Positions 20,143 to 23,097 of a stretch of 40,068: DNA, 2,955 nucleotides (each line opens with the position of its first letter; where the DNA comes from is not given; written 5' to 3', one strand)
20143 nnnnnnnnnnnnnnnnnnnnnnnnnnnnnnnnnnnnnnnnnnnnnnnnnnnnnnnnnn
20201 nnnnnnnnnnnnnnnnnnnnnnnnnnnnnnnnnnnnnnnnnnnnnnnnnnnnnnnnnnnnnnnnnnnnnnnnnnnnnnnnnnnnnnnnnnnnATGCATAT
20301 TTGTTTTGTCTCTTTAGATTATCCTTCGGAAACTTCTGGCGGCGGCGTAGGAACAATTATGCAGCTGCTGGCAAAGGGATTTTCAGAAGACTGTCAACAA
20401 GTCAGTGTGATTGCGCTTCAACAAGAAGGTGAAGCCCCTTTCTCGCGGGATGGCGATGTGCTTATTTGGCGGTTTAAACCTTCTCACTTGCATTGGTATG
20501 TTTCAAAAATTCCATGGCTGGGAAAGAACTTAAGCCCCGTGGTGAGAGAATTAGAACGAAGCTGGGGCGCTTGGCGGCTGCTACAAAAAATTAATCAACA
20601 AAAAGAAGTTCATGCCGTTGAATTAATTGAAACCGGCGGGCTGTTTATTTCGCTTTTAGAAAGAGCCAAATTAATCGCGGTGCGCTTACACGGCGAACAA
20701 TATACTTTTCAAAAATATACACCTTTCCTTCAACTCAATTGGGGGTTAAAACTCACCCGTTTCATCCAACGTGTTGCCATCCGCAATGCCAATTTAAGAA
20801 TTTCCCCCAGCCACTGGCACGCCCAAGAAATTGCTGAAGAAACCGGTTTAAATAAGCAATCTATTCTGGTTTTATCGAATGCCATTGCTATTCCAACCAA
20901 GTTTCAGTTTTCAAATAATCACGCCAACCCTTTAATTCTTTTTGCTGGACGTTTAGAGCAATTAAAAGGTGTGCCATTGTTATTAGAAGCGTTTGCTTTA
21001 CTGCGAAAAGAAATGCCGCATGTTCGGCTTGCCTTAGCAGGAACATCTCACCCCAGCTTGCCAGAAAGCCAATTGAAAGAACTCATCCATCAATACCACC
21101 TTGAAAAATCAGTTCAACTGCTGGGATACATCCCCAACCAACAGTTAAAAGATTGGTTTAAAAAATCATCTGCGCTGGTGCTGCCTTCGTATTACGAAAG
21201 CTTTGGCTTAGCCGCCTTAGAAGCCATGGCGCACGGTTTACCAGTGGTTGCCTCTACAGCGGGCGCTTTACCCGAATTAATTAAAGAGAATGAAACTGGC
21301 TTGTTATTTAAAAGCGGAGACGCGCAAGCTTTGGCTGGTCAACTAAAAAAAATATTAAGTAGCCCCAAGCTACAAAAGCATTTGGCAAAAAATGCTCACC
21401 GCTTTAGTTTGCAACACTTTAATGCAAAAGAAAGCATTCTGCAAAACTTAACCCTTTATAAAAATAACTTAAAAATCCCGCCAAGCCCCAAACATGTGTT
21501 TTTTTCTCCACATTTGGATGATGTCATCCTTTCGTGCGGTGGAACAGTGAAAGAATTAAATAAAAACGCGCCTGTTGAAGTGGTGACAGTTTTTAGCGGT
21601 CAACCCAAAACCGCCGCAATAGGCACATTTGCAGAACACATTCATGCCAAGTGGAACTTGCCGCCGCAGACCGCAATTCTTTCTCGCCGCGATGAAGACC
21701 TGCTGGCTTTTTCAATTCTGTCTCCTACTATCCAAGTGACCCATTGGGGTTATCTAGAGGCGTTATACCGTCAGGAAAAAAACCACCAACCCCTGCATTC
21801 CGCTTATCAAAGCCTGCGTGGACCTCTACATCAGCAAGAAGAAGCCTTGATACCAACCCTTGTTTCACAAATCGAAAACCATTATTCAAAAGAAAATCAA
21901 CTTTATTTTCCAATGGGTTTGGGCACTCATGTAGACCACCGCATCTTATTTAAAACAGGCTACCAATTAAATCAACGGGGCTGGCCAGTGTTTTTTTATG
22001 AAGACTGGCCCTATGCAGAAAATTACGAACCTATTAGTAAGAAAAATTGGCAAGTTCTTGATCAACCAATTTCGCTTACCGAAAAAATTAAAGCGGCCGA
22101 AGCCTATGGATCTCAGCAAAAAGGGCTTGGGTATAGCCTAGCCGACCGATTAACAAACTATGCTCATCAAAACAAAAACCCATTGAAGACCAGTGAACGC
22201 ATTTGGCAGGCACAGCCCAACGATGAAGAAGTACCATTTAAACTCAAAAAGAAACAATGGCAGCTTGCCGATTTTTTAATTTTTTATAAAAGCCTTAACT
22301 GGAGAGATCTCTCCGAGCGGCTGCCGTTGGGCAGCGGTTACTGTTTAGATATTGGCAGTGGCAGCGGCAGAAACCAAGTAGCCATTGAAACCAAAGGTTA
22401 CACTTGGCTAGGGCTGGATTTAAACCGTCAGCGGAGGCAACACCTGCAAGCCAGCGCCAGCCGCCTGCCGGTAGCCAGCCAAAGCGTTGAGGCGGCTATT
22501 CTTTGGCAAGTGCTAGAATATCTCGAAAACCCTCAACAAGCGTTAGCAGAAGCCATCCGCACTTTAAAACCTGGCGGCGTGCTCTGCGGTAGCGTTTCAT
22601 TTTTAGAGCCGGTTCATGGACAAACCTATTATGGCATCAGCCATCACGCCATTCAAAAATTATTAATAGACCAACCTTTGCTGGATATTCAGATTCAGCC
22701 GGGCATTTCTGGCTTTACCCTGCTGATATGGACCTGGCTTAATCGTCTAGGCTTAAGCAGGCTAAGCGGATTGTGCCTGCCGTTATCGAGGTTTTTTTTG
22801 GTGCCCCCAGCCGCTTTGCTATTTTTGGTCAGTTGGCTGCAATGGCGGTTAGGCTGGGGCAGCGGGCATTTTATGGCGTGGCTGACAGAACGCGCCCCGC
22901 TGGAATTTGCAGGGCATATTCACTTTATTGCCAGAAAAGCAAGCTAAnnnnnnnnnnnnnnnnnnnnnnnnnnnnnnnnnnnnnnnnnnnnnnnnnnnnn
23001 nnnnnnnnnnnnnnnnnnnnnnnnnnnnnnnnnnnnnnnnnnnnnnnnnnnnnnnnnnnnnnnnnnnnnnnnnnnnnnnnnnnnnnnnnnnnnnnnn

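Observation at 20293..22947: Unusual tri-domain enzyme: GT4 glycosyltransferase fused to an LmbE/PIG-L-type deacetylase and a SAM methyltransferase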

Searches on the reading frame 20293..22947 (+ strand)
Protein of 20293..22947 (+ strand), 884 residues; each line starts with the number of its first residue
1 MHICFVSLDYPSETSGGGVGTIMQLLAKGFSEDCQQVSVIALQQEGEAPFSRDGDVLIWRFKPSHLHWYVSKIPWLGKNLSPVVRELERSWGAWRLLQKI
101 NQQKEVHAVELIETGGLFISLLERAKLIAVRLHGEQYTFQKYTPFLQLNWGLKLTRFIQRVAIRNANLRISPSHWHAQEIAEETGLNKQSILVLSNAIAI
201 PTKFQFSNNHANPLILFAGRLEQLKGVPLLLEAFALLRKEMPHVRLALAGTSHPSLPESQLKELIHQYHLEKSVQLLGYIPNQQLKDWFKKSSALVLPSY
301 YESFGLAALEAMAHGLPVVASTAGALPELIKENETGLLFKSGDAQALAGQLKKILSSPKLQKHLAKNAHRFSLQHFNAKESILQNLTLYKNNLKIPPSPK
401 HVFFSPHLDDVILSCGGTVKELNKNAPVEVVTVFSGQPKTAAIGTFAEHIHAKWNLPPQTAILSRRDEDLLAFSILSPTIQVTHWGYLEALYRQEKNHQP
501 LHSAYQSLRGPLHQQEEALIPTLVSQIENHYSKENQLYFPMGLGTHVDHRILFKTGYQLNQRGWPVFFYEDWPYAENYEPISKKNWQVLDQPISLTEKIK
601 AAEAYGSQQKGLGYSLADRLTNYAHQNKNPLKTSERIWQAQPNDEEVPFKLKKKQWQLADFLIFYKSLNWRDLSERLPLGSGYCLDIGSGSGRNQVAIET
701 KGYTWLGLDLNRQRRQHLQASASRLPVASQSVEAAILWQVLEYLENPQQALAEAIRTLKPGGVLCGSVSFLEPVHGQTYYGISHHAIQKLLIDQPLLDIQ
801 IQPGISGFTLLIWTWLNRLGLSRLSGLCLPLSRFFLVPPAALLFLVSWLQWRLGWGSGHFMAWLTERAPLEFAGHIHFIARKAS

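Call 3: search_protein_families(library=pfam, proteins=[window:20293-22947:+], max_evalue=1)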
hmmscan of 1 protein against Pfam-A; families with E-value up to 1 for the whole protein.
window:20293-22947:+ (884 aa): 15 families
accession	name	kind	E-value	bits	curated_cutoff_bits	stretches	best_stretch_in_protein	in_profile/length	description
PF00534.26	Glycos_transf_1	-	2e-44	151.6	26.4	1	204-369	7-170/172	Glycosyl transferases group 1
PF13692.12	Glyco_trans_1_4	-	7.4e-37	127.2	27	1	213-356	2-141/142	Glycosyl transferases group 1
PF20706.3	GT4-conflict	-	4.9e-15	55.8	26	1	208-333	193-323/385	Family 4 Glycosyltransferase in conflict systems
PF08241.18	Methyltransf_11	-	5.6e-13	49.8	21.2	1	685-765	1-94/95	Methyltransferase domain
PF02585.22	PIG-L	-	2.8e-10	41.2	28.2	1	403-556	2-125/129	GlcNAc-PI de-N-acetylase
PF13489.12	Methyltransf_23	-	6.4e-10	39.4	27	1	674-768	13-118/164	Methyltransferase domain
PF13439.12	Glyco_transf_4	-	3.5e-08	34.1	28.5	1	17-198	2-166/170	Glycosyltransferase Family 4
PF13524.12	Glyco_trans_1_2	-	4.2e-08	33.7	25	1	237-379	9-136/144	Glycosyl transferase-like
PF13649.12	Methyltransf_25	-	1e-07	32.9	27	1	685-762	2-97/97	Methyltransferase domain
PF13579.12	Glyco_trans_4_4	-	1.2e-07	32.6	29.7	1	17-196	1-157/158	Glycosyl transferase 4-like domain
PF08242.18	Methyltransf_12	-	2e-06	28.9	30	1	685-764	1-98/98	Methyltransferase domain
PF13847.12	Methyltransf_31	-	0.02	15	27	1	719-765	60-108/145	Methyltransferase domain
PF05148.21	Methyltransf_8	-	0.053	13.8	27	1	683-764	75-154/219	Hypothetical methyltransferase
PF24675.1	NpmA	-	0.17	11.6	60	1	680-768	23-113/214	16S rRNA (adenine(1408)-N(1))-methyltransferase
PF03848.20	TehB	-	0.28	11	20.4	1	682-723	32-73/193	Tellurite resistance protein TehB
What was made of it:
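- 20293..22947 (+): Complete ORF of the tri-domain enzyme (884 aa plus stop). Pfam finds three domain families above cut-off (call 3).
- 20293..21468 (+): GT4 (GT-B fold, retaining-type) glycosyltransferase domain, aa 1-392. Glyco_transf_4 and Glycos_transf_1 hits (call 3).
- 22255..22944 (+): Class I SAM-dependent methyltransferase domain, aa 655-884. Methyltransf_11/23/25 hits (call 3).
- On CAZy GT4 / Pfam Glycos_transf_1 (retaining GT-B glycosyltransferases): Glyco_transf_4 scores 34.1 bits (cut-off 28.5) (call 3).
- On LmbE-like / PIG-L superfamily (PF02585, CE14): 41.2 bits against 28.2 (call 3).
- On Class I SAM-dependent methyltransferases (Methyltransf_11): Pfam 49.8 bits against 21.2 (call 3).
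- Checked: Pfam, all above gathering cut-offs (call 3):
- The three domains exceed Pfam cut-offs (call 3).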

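Call 4: search_protein_families(library=ncbifam, proteins=[window:20293-22947:+], max_evalue=1)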
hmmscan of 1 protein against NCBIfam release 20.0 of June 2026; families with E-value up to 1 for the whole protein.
window:20293-22947:+ (884 aa): 65 families (the best 25 are shown)
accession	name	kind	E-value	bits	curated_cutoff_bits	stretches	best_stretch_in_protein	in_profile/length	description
NF041876.1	EPS_EpsE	equivalog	7.5e-33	114.3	400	1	209-380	210-384/389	exopolysaccharide biosynthesis GT4 family glycosyltransferase EpsE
TIGR03449.1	mycothiol_MshA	equivalog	5.2e-29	101.4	462.5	1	211-391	219-402/406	D-inositol-3-phosphate glycosyltransferase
TIGR03999.1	thiol_BshA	equivalog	5.7e-28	97.9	273.7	1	208-393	195-374/375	N-acetyl-alpha-D-glucosaminyl L-malate synthase BshA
NF038295.1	EPS_HpsP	equivalog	2.9e-26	92.4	550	1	203-391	198-386/388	hormogonium polysaccharide biosynthesis glycosyltransferase HpsP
TIGR04157.1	glyco_rSAM_CFB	subfamily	5.6e-25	88.2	400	1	202-379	217-396/406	TIGR04157 family glycosyltransferase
TIGR02149.1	glgA_Coryne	subfamily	1e-23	84.2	302.4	1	147-390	126-388/391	glycogen synthase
TIGR04063.1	stp3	hypoth_equivalog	1.1e-23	83.8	442.05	1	212-391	213-394/397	TIGR04063 family PEP-CTERM/XrtA system glycosyltransferase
TIGR03088.1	stp2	hypoth_equivalog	4.1e-23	82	409.05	1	210-392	192-373/374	TIGR03088 family PEP-CTERM/XrtA system glycosyltransferase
TIGR04047.1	MSMEG_0565_glyc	hypoth_equivalog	1.7e-21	76.8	259.85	1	208-390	189-372/373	MSMEG_0565 family glycosyltransferase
NF046085.1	XrtY_assoc_Gly1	equivalog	2.6e-20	72.6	400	1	184-391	177-383/387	XrtY-associated glycosyltransferase XYAG1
NF038229.1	Glyco4_Geo_Pelo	equivalog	3.7e-20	72.2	400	1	172-391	116-335/338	GPMC system family 4 glycosyltransferase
NF047684.1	TeichurnBiosyTuaC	equivalog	3.1e-19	69.2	550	1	212-391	219-388/391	teichuronic acid biosynthesis protein TuaC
NF041010.1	glycosy_Agl16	equivalog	1.2e-18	67.1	575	1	153-375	121-335/352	glycosylation protein Agl16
NF012028.0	PRK15484.1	subfamily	1.3e-18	67.2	618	1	204-378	185-364/380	lipopolysaccharide N-acetylglucosaminyltransferase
TIGR02095.1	glgA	subfamily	1.4e-18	66.8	328.45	1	200-390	282-475/477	glycogen/starch synthase, ADP-glucose type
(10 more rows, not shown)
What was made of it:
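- Scores are far below the MshA/BshA equivalog cut-offs: 101 bits against 462, and 98 against 274 (call 4).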

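Call 8: find_homologous_proteins(query=window:20293-22947:+, max_evalue=1e-10)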
Query window:20293-22947:+ (884 aa): 74 proteins with E <= 1e-10 among 8000 candidates.
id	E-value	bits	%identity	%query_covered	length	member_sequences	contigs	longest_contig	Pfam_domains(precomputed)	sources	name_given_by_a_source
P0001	0.0e+0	1977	100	98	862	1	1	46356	PF13489.13,PF02585.23,PF00534.27,PF13649.13,PF13524.13,PF08241.19,PF08242.19,PF20706.4,PF13692.13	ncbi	-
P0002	1.3e-228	780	43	100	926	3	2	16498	PF13489.13,PF02585.23,PF00534.27,PF13649.13,PF13579.13,PF13524.13,PF13439.13,PF08241.19,PF20706.4,PF13692.13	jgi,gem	-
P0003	3.1e-223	762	42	100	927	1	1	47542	PF13489.13,PF02585.23,PF00534.27,PF13649.13,PF13579.13,PF13524.13,PF13439.13,PF08241.19,PF20706.4,PF13692.13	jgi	jgi:glycosyltransferase involved in cell wall biosynthesis/LmbE family N-acetylglucosaminyl deacetyl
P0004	2.4e-219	749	42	100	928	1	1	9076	PF13489.13,PF02585.23,PF00534.27,PF13649.13,PF13579.13,PF13524.13,PF13439.13,PF08241.19,PF20706.4,PF13692.13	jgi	jgi:glycosyltransferase involved in cell wall biosynthesis/LmbE family N-acetylglucosaminyl deacetyl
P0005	5.6e-219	748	44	100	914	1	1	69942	PF13489.13,PF02585.23,PF00534.27,PF13649.13,PF13579.13,PF08323.18,PF13524.13,PF13439.13,PF08241.19,PF20706.4,PF13692.13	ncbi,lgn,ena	-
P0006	6.4e-218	745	42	100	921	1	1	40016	PF13489.13,PF02585.23,PF00534.27,PF13649.13,PF13579.13,PF13524.13,PF13439.13,PF08241.19,PF20706.4,PF13692.13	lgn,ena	-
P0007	5.1e-216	738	41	100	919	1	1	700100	PF13489.13,PF02585.23,PF00534.27,PF13649.13,PF13579.13,PF13524.13,PF13439.13,PF08241.19,PF20706.4,PF13692.13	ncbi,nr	ncbi:MAG: glycosyltransferase [Kouleothrix sp.]|nr:glycosyltransferase [Kouleothrix sp.]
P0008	5.5e-216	738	41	100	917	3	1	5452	PF13489.13,PF02585.23,PF00534.27,PF13649.13,PF13579.13,PF13439.13,PF08241.19,PF20706.4,PF13692.13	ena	-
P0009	9.1e-215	734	42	100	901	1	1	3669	PF13489.13,PF02585.23,PF00534.27,PF13649.13,PF13579.13,PF13439.13,PF08241.19,PF08242.19,PF20706.4,PF13692.13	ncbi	-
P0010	8.0e-214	731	41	100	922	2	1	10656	PF13847.13,PF13489.13,PF02585.23,PF00534.27,PF13649.13,PF13579.13,PF13524.13,PF13439.13,PF08241.19,PF20706.4,PF13692.13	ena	-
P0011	1.2e-213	730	41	100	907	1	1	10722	PF13489.13,PF02585.23,PF00534.27,PF13649.13,PF13579.13,PF13524.13,PF13439.13,PF08241.19,PF20706.4,PF13692.13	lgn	-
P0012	5.1e-213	728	41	100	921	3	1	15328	PF13489.13,PF02585.23,PF00534.27,PF13649.13,PF13579.13,PF13524.13,PF13439.13,PF08241.19,PF20706.4,PF13692.13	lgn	-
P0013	1.4e-212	727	41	100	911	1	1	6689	PF02585.23,PF00534.27,PF13649.13,PF13579.13,PF13439.13,PF08241.19,PF20706.4,PF13692.13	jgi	jgi:glycosyltransferase involved in cell wall biosynthesis/LmbE family N-acetylglucosaminyl deacetyl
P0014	3.0e-210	719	41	100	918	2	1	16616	PF13489.13,PF02585.23,PF00534.27,PF13649.13,PF13579.13,PF13524.13,PF13439.13,PF08241.19,PF20706.4,PF13692.13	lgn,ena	-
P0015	5.3e-209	715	40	100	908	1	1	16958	PF13489.13,PF02585.23,PF00534.27,PF13649.13,PF13579.13,PF13439.13,PF08241.19,PF20706.4,PF13692.13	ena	-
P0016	2.2e-208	713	41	100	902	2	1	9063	PF13489.13,PF02585.23,PF00534.27,PF13649.13,PF13579.13,PF13439.13,PF08241.19,PF20706.4,PF13692.13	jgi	jgi:glycosyltransferase involved in cell wall biosynthesis/LmbE family N-acetylglucosaminyl deacetyl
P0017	1.8e-204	700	41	100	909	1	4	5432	PF13489.13,PF02585.23,PF00534.27,PF13649.13,PF13579.13,PF13439.13,PF08241.19,PF20706.4,PF13692.13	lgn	-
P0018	7.2e-201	688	41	100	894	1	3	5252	PF13489.13,PF02585.23,PF00534.27,PF13649.13,PF13579.13,PF13439.13,PF08241.19,PF20706.4,PF13692.13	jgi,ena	jgi:glycosyltransferase involved in cell wall biosynthesis/LmbE family N-acetylglucosaminyl deacetyl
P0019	4.3e-200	686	40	100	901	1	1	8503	PF13489.13,PF02585.23,PF00534.27,PF13649.13,PF13579.13,PF13439.13,PF08241.19,PF20706.4,PF13692.13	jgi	jgi:glycosyltransferase involved in cell wall biosynthesis/SAM-dependent methyltransferase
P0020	6.0e-199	682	41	100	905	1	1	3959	PF13489.13,PF02585.23,PF00534.27,PF13649.13,PF13579.13,PF13439.13,PF08241.19,PF20706.4,PF13692.13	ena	-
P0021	1.3e-198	681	41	100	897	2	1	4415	PF02585.23,PF00534.27,PF13579.13,PF13439.13,PF08241.19,PF20706.4,PF13692.13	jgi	jgi:glycosyltransferase involved in cell wall biosynthesis/LmbE family N-acetylglucosaminyl deacetyl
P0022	9.6e-197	674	40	98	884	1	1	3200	PF13489.13,PF02585.23,PF00534.27,PF13649.13,PF13579.13,PF13524.13,PF13439.13,PF08241.19,PF20706.4,PF13692.13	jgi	jgi:glycosyltransferase involved in cell wall biosynthesis/LmbE family N-acetylglucosaminyl deacetyl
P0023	4.0e-196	672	40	96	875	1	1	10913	PF13489.13,PF02585.23,PF00534.27,PF13649.13,PF13579.13,PF13524.13,PF13439.13,PF08241.19,PF08242.19,PF20706.4,PF13692.13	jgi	jgi:glycosyltransferase involved in cell wall biosynthesis/LmbE family N-acetylglucosaminyl deacetyl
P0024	6.4e-196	672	40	100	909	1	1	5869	PF13489.13,PF02585.23,PF00534.27,PF13649.13,PF13579.13,PF13524.13,PF13439.13,PF08241.19,PF20706.4,PF13692.13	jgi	jgi:glycosyltransferase involved in cell wall biosynthesis/SAM-dependent methyltransferase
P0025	2.8e-193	663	39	100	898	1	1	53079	PF02585.23,PF00534.27,PF13649.13,PF13579.13,PF13524.13,PF13439.13,PF08241.19,PF20706.4,PF13692.13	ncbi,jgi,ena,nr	ncbi:MAG TPA: glycosyltransferase [Pyrinomonadaceae bacterium]|nr:glycosyltransferase [Pyrinomonadac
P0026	3.7e-193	663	39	100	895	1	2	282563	PF13489.13,PF02585.23,PF00534.27,PF13649.13,PF13579.13,PF13524.13,PF13439.13,PF08241.19,PF20706.4,PF13692.13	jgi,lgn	jgi:glycosyltransferase involved in cell wall biosynthesis/LmbE family N-acetylglucosaminyl deacetyl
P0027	8.8e-192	658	38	100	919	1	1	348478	PF13489.13,PF02585.23,PF13579.13,PF13524.13,PF13439.13,PF08241.19,PF13692.13,PF13847.13,PF00534.27,PF13649.13,PF08242.19,PF20706.4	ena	-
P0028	1.9e-191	657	39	100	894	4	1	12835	PF13489.13,PF02585.23,PF00534.27,PF13649.13,PF13579.13,PF13439.13,PF08241.19,PF20706.4,PF13692.13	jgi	jgi:glycosyltransferase involved in cell wall biosynthesis/LmbE family N-acetylglucosaminyl deacetyl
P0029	7.2e-190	652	38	100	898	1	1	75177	PF13489.13,PF02585.23,PF00534.27,PF13579.13,PF13524.13,PF13439.13,PF08241.19,PF20706.4,PF13692.13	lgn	-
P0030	2.7e-189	650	39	100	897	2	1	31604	PF13489.13,PF02585.23,PF00534.27,PF13649.13,PF13579.13,PF13439.13,PF08241.19,PF20706.4,PF13692.13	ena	-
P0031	4.2e-172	593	38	100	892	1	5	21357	PF02585.23,PF00534.27,PF13579.13,PF13439.13,PF08241.19,PF20706.4,PF13692.13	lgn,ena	-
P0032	1.3e-169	585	36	100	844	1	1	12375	PF13489.13,PF02585.23,PF00534.27,PF13649.13,PF13579.13,PF13439.13,PF08241.19,PF08242.19,PF20706.4,PF13692.13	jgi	jgi:glycosyltransferase involved in cell wall biosynthesis/LmbE family N-acetylglucosaminyl deacetyl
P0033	3.0e-162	560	38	100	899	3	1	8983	PF02585.23,PF00534.27,PF13579.13,PF13524.13,PF13439.13,PF20706.4,PF13692.13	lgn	-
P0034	8.1e-162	559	36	100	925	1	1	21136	PF02585.23,PF00534.27,PF13649.13,PF13579.13,PF13524.13,PF13439.13,PF08241.19,PF20706.4,PF13692.13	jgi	jgi:glycosyltransferase involved in cell wall biosynthesis/LmbE family N-acetylglucosaminyl deacetyl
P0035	3.7e-155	537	38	91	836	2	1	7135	PF13489.13,PF02585.23,PF00534.27,PF13649.13,PF08241.19,PF20706.4,PF13692.13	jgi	jgi:glycosyltransferase involved in cell wall biosynthesis/LmbE family N-acetylglucosaminyl deacetyl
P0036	1.0e-154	535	37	91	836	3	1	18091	PF02585.23,PF00534.27,PF13579.13,PF13524.13,PF13439.13,PF08241.19,PF20706.4,PF13692.13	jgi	jgi:glycosyltransferase involved in cell wall biosynthesis/LmbE family N-acetylglucosaminyl deacetyl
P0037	6.3e-154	533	40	87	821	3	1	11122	PF02585.23,PF00534.27,PF13579.13,PF13524.13,PF13439.13,PF20706.4,PF13692.13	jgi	jgi:glycosyltransferase involved in cell wall biosynthesis/LmbE family N-acetylglucosaminyl deacetyl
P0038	6.1e-152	526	37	91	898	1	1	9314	PF02585.23,PF00534.27,PF13579.13,PF13524.13,PF13439.13,PF20706.4,PF13692.13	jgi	jgi:glycosyltransferase involved in cell wall biosynthesis/LmbE family N-acetylglucosaminyl deacetyl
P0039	6.9e-145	503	36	92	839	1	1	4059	PF02585.23,PF00534.27,PF13579.13,PF13524.13,PF13439.13,PF20706.4,PF13692.13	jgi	jgi:glycosyltransferase involved in cell wall biosynthesis/LmbE family N-acetylglucosaminyl deacetyl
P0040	9.6e-144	499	38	87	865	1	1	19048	PF02585.23,PF00534.27,PF13579.13,PF13524.13,PF13439.13,PF20706.4,PF13692.13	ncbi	ncbi:MAG: glycosyltransferase [Gemmataceae bacterium]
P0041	4.5e-140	487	37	69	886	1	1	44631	PF02585.23,PF00534.27,PF13579.13,PF13524.13,PF13439.13,PF20706.4,PF13692.13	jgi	jgi:glycosyltransferase involved in cell wall biosynthesis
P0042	1.9e-139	485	37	91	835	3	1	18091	PF02585.23,PF00534.27,PF13579.13,PF13524.13,PF13439.13,PF20706.4,PF13692.13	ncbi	-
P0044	1.4e-131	459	36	87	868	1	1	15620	PF02585.23,PF00534.27,PF13579.13,PF13524.13,PF13439.13,PF20706.4,PF13692.13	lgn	-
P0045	1.9e-130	455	36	87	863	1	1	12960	PF02585.23,PF00534.27,PF13579.13,PF13524.13,PF13439.13,PF20706.4,PF13692.13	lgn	-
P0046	1.7e-128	449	39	66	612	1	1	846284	PF02585.23,PF00534.27,PF13579.13,PF13524.13,PF13439.13,PF20706.4,PF13692.13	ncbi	-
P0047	2.3e-128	448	33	94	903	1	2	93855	PF02585.23,PF00534.27,PF13579.13,PF13524.13,PF13439.13,PF20706.4,PF13692.13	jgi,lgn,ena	-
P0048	1.9e-121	425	35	73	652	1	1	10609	PF02585.23,PF00534.27,PF13579.13,PF13439.13,PF20706.4,PF13692.13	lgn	-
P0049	3.5e-118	415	36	72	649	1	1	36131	PF02585.23,PF00534.27,PF13579.13,PF13439.13,PF20706.4,PF13692.13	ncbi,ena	-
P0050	4.2e-107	378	34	72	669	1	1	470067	PF02585.23,PF00534.27,PF13579.13,PF13439.13,PF20706.4,PF13692.13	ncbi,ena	-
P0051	4.5e-105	371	34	73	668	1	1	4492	PF02585.23,PF00534.27,PF13579.13,PF13439.13,PF20706.4,PF13692.13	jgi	jgi:glycosyltransferase involved in cell wall biosynthesis/LmbE family N-acetylglucosaminyl deacetyl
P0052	7.5e-105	370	33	74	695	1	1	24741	PF02585.23,PF00534.27,PF13579.13,PF13439.13,PF20706.4,PF13692.13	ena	-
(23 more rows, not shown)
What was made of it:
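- The fused form occurs in about 50 clusters (call 8).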

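Call 12: find_encoding_contigs(protein=P0001, flank=3000, max_places=2)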
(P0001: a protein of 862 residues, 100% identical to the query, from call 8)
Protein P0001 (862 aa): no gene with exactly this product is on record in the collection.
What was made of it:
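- Tried and rejected: Recovering the source contig for P0001: not on record (call 12).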
